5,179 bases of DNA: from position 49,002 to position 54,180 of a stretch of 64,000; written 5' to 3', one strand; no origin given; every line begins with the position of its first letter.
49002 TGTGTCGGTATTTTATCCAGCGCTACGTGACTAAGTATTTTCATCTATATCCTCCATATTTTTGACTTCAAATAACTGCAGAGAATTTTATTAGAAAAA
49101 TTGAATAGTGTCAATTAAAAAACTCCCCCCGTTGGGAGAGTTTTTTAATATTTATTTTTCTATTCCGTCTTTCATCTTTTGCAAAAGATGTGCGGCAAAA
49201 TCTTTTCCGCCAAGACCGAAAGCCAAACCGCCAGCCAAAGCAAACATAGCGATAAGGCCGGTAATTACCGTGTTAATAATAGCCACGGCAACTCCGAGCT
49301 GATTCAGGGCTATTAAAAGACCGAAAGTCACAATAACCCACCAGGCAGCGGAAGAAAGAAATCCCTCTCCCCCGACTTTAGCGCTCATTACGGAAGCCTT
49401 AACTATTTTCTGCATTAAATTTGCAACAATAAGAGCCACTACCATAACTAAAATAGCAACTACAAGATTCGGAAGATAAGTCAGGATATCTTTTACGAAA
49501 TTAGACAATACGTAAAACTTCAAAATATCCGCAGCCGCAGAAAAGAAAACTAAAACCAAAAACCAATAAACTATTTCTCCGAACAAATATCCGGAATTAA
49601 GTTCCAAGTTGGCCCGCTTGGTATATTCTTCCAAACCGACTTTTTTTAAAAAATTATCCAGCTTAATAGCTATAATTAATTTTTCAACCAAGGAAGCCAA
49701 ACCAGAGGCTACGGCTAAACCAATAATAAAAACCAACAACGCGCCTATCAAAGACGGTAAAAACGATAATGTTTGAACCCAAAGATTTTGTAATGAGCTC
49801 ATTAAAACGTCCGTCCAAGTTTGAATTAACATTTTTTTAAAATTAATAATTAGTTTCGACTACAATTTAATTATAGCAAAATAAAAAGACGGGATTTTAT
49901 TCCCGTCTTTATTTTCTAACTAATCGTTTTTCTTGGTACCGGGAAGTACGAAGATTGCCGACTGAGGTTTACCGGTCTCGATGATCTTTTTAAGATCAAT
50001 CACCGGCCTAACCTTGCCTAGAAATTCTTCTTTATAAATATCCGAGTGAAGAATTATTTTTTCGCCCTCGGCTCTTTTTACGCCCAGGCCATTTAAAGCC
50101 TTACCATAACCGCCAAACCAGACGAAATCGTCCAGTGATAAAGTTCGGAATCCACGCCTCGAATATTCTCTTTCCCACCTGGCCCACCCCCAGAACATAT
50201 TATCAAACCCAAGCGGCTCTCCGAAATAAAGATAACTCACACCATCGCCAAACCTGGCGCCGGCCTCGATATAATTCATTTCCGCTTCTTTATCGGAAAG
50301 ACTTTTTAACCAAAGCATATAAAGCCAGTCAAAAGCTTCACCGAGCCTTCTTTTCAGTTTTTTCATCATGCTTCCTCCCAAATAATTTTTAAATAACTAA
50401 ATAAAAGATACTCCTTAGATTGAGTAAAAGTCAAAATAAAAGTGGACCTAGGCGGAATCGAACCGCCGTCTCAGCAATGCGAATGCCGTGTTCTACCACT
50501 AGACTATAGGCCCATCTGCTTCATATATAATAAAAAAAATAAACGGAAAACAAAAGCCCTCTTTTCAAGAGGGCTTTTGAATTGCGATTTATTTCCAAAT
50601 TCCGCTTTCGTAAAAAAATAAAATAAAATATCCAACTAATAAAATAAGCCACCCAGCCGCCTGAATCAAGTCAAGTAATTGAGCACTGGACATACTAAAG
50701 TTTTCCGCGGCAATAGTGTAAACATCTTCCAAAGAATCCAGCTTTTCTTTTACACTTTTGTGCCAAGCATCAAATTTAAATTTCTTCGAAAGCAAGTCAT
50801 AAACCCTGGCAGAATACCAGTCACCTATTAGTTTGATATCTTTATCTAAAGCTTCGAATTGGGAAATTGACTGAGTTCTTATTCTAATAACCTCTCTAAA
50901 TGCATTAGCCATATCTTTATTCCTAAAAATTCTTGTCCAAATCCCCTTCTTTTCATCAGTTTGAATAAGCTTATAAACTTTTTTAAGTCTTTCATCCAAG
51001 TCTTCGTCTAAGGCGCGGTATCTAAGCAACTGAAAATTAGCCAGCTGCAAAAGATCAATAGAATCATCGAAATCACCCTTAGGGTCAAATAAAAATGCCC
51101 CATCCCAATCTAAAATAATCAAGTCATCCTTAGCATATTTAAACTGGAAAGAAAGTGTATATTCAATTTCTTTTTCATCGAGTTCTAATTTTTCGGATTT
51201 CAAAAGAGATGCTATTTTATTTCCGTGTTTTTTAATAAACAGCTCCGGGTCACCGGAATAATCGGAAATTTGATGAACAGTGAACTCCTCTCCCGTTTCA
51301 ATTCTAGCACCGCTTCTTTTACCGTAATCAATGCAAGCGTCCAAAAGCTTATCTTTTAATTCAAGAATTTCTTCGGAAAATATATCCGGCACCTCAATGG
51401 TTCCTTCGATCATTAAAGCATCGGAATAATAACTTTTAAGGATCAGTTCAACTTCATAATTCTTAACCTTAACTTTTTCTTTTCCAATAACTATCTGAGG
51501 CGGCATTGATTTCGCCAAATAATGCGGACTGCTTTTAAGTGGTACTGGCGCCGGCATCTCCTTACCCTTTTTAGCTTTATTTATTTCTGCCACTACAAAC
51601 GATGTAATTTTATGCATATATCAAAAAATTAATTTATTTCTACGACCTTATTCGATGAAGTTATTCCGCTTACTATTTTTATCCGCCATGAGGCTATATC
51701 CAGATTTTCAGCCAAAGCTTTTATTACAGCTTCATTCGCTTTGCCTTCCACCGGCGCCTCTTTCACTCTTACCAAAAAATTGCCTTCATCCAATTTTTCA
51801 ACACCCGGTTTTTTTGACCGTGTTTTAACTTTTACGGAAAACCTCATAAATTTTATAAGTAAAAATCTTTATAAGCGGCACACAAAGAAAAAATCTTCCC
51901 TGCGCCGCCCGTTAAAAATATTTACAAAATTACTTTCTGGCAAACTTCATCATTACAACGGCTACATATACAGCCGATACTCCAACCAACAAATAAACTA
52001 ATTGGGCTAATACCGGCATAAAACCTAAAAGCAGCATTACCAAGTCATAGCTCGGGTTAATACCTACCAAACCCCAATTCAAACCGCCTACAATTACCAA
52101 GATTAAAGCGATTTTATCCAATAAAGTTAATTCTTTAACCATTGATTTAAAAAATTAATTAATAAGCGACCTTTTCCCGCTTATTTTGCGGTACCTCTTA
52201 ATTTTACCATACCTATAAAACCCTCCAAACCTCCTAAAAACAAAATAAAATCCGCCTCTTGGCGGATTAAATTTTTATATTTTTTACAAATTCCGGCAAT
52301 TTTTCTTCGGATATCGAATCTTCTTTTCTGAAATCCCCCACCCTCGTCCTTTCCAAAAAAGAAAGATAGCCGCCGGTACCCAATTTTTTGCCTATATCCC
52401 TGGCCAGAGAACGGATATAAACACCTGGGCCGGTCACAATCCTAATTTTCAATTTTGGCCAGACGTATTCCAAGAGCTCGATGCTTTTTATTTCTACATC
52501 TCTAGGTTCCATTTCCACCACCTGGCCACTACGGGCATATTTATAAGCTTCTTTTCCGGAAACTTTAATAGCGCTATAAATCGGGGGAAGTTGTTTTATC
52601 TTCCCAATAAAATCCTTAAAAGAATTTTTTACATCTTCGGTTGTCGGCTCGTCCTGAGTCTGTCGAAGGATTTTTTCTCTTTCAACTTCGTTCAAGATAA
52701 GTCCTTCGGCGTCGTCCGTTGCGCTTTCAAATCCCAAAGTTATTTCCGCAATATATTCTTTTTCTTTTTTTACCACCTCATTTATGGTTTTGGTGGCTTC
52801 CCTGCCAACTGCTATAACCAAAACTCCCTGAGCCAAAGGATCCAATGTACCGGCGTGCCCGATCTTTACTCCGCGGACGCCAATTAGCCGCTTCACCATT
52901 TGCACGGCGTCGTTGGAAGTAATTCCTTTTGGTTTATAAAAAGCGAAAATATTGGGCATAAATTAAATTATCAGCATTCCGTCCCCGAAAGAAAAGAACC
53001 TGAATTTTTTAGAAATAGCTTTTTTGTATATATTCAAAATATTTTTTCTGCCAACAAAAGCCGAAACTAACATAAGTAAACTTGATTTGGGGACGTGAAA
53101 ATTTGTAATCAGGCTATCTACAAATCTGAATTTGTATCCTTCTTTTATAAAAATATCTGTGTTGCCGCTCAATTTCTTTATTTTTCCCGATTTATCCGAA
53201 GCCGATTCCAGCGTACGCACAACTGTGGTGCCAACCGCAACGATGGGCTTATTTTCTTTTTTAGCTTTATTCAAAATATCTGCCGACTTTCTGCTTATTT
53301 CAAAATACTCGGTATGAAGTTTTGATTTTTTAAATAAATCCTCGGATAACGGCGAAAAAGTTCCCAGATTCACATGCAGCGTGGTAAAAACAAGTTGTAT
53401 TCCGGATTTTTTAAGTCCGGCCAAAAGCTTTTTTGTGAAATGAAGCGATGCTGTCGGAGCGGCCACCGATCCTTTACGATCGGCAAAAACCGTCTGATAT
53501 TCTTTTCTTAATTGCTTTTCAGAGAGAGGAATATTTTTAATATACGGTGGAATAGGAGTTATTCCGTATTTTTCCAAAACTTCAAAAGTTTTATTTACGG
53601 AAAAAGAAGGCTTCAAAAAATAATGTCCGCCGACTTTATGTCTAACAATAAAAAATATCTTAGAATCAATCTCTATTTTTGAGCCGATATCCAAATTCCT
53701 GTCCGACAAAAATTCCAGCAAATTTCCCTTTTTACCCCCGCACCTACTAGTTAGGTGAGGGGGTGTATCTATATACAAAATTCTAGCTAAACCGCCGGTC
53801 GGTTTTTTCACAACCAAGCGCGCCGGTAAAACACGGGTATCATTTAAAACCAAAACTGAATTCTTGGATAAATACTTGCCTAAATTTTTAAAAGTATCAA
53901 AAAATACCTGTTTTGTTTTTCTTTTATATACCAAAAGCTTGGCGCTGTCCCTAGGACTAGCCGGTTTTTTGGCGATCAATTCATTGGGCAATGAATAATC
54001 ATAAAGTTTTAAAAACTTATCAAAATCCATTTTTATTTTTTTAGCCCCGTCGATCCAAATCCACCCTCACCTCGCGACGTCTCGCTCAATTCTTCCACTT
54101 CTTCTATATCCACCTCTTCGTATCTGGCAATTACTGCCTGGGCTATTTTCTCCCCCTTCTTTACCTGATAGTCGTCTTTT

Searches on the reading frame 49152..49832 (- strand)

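Call 47: search_protein_families(library=pfam, proteins=[window:49152-49832:-], max_evalue=0.001)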
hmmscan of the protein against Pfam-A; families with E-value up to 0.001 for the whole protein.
window:49152-49832:- (226 aa): 1 family
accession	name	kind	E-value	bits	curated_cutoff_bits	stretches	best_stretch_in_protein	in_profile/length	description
PF05552.17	MS_channel_1st_1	-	7.7e-19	67.8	22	2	13-60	2-49/50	Mechanosensitive ion channel, conserved TM helix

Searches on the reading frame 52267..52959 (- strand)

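Call 24: search_protein_families(library=pfam, proteins=[window:52267-52959:-], max_evalue=0.001)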
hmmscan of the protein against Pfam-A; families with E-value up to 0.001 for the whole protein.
window:52267-52959:- (230 aa): 2 families
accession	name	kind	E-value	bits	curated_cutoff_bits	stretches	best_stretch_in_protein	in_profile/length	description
PF01509.24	TruB_N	-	1.2e-46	159.2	27.3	1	23-182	1-149/149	TruB family pseudouridylate synthase (N terminal domain)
PF16198.10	TruB_C_2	-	9.3e-09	35.7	29.3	1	183-223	1-41/66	tRNA pseudouridylate synthase B C-terminal domain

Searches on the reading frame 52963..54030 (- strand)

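Call 24: search_protein_families(library=pfam, proteins=[window:52963-54030:-], max_evalue=0.001)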
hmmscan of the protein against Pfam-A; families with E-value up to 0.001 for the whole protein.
window:52963-54030:- (355 aa): 1 family
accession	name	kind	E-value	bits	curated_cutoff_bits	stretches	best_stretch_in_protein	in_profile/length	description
PF02547.20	Queuosine_synth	-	7.3e-110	367.5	25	1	8-354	2-322/322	Queuosine biosynthesis protein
